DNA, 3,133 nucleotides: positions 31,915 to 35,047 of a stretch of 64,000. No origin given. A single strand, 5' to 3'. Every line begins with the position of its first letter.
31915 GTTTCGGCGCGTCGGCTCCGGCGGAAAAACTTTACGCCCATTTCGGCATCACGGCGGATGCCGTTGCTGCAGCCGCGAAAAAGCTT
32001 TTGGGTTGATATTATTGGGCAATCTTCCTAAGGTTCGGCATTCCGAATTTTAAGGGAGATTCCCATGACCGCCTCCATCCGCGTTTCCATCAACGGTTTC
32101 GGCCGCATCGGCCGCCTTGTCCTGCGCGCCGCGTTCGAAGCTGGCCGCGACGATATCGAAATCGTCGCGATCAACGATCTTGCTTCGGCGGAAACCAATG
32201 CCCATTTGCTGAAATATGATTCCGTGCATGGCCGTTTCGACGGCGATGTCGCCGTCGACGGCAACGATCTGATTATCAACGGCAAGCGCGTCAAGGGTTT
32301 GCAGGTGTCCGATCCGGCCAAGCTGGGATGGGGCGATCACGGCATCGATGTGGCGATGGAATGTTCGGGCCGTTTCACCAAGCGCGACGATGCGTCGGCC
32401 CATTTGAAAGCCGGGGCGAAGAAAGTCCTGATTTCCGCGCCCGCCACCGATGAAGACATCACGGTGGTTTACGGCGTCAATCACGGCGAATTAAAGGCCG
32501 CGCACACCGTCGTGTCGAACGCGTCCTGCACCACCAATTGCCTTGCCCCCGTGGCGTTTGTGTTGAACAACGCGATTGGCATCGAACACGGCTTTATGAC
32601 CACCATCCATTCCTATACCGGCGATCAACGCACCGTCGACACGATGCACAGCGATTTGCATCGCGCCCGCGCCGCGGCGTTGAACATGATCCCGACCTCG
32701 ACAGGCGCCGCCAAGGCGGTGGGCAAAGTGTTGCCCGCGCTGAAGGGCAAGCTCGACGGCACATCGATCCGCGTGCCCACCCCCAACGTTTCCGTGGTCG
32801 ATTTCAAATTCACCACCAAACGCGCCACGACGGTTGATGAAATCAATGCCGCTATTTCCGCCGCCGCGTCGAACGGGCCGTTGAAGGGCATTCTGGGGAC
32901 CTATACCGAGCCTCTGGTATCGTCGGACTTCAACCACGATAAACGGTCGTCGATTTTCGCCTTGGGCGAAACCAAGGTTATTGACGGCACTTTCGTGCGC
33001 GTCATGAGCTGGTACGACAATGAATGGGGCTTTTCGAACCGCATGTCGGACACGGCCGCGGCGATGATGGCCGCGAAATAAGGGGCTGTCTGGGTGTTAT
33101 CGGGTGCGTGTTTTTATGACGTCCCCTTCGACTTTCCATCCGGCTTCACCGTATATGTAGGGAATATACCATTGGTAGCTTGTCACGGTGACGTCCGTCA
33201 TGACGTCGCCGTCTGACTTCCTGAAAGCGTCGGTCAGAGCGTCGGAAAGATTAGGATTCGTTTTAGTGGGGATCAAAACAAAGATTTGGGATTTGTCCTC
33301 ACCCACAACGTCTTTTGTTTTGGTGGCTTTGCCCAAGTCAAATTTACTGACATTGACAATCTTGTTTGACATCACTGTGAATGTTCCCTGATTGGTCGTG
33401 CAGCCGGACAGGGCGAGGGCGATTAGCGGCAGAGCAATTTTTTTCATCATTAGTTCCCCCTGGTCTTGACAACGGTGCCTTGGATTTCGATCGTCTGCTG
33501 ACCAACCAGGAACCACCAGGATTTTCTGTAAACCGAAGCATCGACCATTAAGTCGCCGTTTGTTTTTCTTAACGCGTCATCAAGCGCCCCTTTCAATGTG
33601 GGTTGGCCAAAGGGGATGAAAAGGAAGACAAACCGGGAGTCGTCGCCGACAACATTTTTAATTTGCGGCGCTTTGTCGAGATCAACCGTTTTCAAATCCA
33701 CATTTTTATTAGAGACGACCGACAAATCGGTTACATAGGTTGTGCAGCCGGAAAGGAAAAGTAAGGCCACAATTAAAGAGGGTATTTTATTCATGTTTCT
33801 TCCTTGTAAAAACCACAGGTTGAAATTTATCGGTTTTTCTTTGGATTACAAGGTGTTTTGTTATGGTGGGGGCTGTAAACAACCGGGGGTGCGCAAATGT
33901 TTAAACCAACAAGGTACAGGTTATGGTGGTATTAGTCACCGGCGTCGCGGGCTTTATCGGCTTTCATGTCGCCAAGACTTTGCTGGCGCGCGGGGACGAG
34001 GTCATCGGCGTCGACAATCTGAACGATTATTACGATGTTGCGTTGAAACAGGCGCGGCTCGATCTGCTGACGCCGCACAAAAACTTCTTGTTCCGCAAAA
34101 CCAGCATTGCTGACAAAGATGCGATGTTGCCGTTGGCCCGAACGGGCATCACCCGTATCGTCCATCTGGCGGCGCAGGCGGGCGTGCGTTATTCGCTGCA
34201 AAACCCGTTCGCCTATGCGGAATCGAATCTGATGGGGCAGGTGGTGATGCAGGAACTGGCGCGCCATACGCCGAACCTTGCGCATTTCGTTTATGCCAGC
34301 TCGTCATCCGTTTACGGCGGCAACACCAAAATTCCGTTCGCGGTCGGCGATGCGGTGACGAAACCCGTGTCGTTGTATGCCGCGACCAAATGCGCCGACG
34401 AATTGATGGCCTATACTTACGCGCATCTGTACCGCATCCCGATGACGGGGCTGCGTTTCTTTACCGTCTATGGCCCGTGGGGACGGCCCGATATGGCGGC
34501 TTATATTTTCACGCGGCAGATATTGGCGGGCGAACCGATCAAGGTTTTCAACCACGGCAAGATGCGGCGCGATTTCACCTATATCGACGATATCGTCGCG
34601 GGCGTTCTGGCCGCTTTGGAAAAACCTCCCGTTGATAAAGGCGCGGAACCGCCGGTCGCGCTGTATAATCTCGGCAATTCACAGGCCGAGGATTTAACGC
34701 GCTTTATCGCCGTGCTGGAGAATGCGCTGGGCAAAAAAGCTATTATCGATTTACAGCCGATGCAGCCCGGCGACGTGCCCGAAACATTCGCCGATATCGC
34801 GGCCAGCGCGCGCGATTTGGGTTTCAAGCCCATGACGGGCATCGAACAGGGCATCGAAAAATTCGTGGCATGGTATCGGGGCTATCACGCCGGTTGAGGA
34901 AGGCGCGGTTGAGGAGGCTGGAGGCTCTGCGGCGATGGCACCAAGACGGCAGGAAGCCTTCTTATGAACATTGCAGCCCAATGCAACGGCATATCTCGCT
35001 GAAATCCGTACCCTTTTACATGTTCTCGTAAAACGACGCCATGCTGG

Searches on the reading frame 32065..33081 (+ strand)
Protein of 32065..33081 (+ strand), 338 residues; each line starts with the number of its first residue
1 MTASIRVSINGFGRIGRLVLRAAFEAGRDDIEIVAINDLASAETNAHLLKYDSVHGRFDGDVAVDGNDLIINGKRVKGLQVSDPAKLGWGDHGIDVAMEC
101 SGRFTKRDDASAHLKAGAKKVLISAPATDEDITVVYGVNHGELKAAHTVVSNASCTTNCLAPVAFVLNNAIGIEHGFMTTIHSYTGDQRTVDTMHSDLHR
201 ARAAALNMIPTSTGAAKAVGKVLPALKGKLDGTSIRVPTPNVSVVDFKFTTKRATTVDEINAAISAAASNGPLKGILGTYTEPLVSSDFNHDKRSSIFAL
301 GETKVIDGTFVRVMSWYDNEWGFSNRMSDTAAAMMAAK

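Call 68: search_protein_families(library=pfam, proteins=[window:32065-33081:+], max_evalue=0.01)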
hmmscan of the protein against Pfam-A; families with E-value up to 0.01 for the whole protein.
window:32065-33081:+ (338 aa): 2 families
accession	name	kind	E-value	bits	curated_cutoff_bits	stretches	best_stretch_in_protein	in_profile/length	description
PF02800.25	Gp_dh_C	-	7.9e-64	214.4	24.4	1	160-317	1-158/158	Glyceraldehyde 3-phosphate dehydrogenase, C-terminal domain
PF00044.30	Gp_dh_N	-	1.3e-37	128.5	31.7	1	5-106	1-100/101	Glyceraldehyde 3-phosphate dehydrogenase, NAD binding domain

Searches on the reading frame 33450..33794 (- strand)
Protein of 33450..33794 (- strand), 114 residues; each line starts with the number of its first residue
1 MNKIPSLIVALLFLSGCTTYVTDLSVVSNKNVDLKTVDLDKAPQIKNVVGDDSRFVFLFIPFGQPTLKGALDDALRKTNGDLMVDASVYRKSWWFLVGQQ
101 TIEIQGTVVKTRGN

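Call 68: search_protein_families(library=pfam, proteins=[window:33450-33794:-], max_evalue=0.01)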
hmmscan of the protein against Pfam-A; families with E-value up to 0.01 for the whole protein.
window:33450-33794:- (114 aa): 1 family
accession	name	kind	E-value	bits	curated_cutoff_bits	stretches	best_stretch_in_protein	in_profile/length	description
PF08139.17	LPAM_1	-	0.0071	17.2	20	0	1-17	1-17/18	Prokaryotic membrane lipoprotein lipid attachment site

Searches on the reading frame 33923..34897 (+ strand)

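Call 68: search_protein_families(library=pfam, proteins=[window:33923-34897:+], max_evalue=0.01)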
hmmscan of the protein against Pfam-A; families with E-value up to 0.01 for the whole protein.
window:33923-34897:+ (324 aa): 7 families
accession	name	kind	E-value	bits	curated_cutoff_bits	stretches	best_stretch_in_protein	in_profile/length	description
PF01370.27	Epimerase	-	1.1e-49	169.5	20.9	1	3-237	1-230/240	NAD dependent epimerase/dehydratase family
PF16363.11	GDP_Man_Dehyd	-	2e-46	159.4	27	1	4-313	1-331/332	GDP-mannose 4,6 dehydratase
PF04321.23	RmlD_sub_bind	-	1.1e-09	38.3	27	1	1-258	1-220/287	RmlD substrate binding domain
PF02719.21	Polysacc_synt_2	-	1.1e-08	35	20.2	1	3-233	1-218/293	Polysaccharide biosynthesis protein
PF01073.25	3Beta_HSD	-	4.2e-07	29.7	22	1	4-230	1-228/280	3-beta hydroxysteroid dehydrogenase/isomerase family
PF07993.18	NAD_binding_4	-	4e-05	23.3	20.1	1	75-168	88-193/258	Male sterility protein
PF00106.31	adh_short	-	0.0007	19.6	26.6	1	2-88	2-87/195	short chain dehydrogenase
